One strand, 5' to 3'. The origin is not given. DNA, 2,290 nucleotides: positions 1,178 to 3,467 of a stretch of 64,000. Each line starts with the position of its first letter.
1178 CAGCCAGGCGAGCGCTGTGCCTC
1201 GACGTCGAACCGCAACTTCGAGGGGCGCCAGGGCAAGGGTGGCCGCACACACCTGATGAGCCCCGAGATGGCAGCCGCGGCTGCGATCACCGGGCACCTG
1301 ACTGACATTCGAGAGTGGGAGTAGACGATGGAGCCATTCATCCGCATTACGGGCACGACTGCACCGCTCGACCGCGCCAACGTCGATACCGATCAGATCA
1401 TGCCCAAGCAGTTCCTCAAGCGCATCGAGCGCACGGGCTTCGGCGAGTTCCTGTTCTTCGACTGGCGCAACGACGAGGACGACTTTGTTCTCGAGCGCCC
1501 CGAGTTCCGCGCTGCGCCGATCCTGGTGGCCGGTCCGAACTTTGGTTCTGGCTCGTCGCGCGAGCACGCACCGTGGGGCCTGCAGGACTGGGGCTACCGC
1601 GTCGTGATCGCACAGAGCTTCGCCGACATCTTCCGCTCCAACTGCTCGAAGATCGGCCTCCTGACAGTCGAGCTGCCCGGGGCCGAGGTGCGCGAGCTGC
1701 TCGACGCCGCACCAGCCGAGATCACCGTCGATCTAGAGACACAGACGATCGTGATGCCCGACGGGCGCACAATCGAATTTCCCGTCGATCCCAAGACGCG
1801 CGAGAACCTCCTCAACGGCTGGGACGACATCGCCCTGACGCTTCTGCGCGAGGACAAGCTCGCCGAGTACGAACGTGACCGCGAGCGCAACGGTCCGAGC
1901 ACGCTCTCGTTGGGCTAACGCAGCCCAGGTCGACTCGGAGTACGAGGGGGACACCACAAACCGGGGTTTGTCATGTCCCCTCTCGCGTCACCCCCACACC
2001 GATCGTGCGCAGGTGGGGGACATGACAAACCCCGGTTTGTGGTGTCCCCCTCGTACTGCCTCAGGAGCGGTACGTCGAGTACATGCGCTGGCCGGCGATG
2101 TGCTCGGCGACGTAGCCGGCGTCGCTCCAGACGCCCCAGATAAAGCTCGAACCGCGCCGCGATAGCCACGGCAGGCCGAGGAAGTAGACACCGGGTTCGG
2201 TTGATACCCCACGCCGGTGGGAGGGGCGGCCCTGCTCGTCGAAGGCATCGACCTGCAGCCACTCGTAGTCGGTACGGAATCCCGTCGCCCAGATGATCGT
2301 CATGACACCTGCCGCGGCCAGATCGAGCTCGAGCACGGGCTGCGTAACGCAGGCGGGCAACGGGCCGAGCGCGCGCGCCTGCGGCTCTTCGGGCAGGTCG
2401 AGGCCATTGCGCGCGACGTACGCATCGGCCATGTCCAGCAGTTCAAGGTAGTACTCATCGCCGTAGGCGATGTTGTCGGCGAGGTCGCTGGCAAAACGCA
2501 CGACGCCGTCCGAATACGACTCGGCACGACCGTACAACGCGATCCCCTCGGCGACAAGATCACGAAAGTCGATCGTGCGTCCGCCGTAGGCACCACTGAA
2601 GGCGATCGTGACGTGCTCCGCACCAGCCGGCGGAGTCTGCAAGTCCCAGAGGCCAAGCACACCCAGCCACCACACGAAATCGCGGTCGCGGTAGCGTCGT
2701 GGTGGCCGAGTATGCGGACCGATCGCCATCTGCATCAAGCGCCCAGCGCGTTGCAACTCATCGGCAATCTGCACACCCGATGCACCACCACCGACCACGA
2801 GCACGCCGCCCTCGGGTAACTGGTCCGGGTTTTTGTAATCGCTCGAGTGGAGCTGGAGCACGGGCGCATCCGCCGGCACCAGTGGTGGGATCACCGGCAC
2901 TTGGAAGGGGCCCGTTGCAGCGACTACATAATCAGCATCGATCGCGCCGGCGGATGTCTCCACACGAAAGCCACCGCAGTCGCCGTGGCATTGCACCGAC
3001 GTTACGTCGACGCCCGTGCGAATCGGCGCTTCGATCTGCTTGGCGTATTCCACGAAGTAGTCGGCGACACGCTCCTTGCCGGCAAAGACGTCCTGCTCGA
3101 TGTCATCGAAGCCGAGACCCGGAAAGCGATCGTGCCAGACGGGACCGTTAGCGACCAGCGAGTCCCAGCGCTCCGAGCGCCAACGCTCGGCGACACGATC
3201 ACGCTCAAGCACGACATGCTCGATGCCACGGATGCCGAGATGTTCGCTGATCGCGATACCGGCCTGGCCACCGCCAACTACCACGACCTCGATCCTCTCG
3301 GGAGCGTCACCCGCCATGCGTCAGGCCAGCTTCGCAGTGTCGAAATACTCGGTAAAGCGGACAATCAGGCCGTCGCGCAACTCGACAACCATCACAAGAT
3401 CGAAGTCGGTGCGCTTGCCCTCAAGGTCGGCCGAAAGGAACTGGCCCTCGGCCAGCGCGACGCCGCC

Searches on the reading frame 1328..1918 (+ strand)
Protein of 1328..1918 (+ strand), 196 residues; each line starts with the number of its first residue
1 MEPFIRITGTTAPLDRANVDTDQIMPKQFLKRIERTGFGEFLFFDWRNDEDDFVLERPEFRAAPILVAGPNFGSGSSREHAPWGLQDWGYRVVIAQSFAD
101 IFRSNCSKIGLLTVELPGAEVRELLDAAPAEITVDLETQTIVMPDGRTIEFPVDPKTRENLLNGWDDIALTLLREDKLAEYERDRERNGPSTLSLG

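Call 19: search_protein_families(library=pfam, proteins=[window:1328-1918:+], max_evalue=0.001)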
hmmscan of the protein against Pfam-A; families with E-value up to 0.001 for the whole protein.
window:1328-1918:+ (196 aa): 1 family
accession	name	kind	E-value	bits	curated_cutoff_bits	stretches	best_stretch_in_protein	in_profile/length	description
PF00694.25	Aconitase_C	-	7.6e-32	110.8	22.8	1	1-117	1-129/131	Aconitase C-terminal domain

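Call 38: find_encoding_contigs(protein=window:1328-1918:+, flank=1500, max_places=10)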
Protein window:1328-1918:+ (196 aa): 5 contigs read that carry it; 4 places shown.
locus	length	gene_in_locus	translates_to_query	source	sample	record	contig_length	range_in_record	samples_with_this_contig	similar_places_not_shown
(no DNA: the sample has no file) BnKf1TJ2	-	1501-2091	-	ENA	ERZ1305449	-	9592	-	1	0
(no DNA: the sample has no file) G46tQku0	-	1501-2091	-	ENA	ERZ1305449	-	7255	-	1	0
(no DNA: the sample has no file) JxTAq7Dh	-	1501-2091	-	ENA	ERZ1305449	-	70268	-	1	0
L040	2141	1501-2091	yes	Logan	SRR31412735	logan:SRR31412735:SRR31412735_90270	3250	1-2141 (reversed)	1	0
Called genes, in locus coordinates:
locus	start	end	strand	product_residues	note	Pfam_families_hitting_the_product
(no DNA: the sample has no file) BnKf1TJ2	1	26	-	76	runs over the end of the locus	-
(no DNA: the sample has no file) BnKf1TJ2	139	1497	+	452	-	PF00330:Aconitase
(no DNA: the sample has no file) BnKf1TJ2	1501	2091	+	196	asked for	PF00694:Aconitase_C, PF27512:LeuD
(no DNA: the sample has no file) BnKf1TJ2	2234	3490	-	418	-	PF01266:DAO (faint), PF01494:FAD_binding_3 (faint), PF07992:Pyr_redox_2, PF13738:Pyr_redox_3, PF13434:Lys_Orn_oxgnase (weak)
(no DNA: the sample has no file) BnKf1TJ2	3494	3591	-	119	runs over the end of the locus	PF07366:SnoaL, PF12680:SnoaL_2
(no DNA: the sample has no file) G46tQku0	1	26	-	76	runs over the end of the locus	-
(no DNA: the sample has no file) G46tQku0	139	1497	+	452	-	PF00330:Aconitase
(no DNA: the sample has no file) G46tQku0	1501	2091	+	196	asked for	PF00694:Aconitase_C, PF27512:LeuD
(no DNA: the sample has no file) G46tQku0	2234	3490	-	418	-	PF00743:FMO-like (faint), PF01266:DAO (faint), PF01494:FAD_binding_3 (faint), PF07992:Pyr_redox_2, PF13738:Pyr_redox_3, PF13434:Lys_Orn_oxgnase (weak)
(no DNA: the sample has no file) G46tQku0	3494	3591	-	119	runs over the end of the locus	PF07366:SnoaL, PF12680:SnoaL_2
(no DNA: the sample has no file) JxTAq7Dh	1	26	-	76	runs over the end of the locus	-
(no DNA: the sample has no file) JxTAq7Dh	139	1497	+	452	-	PF00330:Aconitase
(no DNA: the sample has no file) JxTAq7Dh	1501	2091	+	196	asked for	PF00694:Aconitase_C, PF27512:LeuD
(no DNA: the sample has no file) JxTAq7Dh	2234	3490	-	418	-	PF01266:DAO (faint), PF01494:FAD_binding_3 (faint), PF07992:Pyr_redox_2, PF13738:Pyr_redox_3, PF13434:Lys_Orn_oxgnase (weak)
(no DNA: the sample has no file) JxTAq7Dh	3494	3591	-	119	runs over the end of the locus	PF07366:SnoaL, PF12680:SnoaL_2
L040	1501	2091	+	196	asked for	PF00694:Aconitase_C, PF27512:LeuD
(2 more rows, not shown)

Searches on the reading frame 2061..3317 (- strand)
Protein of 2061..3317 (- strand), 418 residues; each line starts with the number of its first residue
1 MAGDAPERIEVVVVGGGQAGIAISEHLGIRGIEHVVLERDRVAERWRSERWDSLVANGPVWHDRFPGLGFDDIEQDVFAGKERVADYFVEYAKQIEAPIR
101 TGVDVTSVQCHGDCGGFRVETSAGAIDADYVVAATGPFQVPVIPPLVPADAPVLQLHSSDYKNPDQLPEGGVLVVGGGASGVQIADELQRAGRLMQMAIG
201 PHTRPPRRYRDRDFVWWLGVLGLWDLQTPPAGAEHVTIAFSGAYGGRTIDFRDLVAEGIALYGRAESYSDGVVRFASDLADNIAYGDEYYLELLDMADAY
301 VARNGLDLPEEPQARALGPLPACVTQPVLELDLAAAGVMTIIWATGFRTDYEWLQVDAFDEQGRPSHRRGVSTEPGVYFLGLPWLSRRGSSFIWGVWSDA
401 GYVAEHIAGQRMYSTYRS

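Call 19: search_protein_families(library=pfam, proteins=[window:2061-3317:-], max_evalue=0.001)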
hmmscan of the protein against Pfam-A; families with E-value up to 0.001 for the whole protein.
window:2061-3317:- (418 aa): 9 families
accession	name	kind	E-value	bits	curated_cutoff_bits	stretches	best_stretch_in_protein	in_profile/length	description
PF13738.12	Pyr_redox_3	-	1.4e-25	90.6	30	1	12-199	1-194/305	Pyridine nucleotide-disulphide oxidoreductase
PF01266.30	DAO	-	1.1e-09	38.7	27.9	0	82-156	149-231/353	FAD dependent oxidoreductase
PF07992.20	Pyr_redox_2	-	1.6e-09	38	26.1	1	10-193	2-166/291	Pyridine nucleotide-disulphide oxidoreductase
PF13434.12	Lys_Orn_oxgnase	-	6.7e-08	32.5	21.3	1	85-194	98-213/339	L-lysine 6-monooxygenase/L-ornithine 5-monooxygenase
PF01494.25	FAD_binding_3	-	1.3e-06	28.3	22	1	9-42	2-35/349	FAD binding domain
PF00743.25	FMO-like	-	3.9e-05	22.8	22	1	77-192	79-206/532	Flavin-binding monooxygenase-like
PF03486.20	HI0933_like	-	0.00022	21.2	50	0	10-41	2-33/244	HI0933-like protein Rossmann domain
PF13450.12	NAD_binding_8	-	0.00038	21.1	21.9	0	13-51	1-40/68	NAD(P)-binding Rossmann-like domain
PF05834.18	Lycopene_cycl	-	0.00099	18.7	23.4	0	11-38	2-31/380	Lycopene cyclase protein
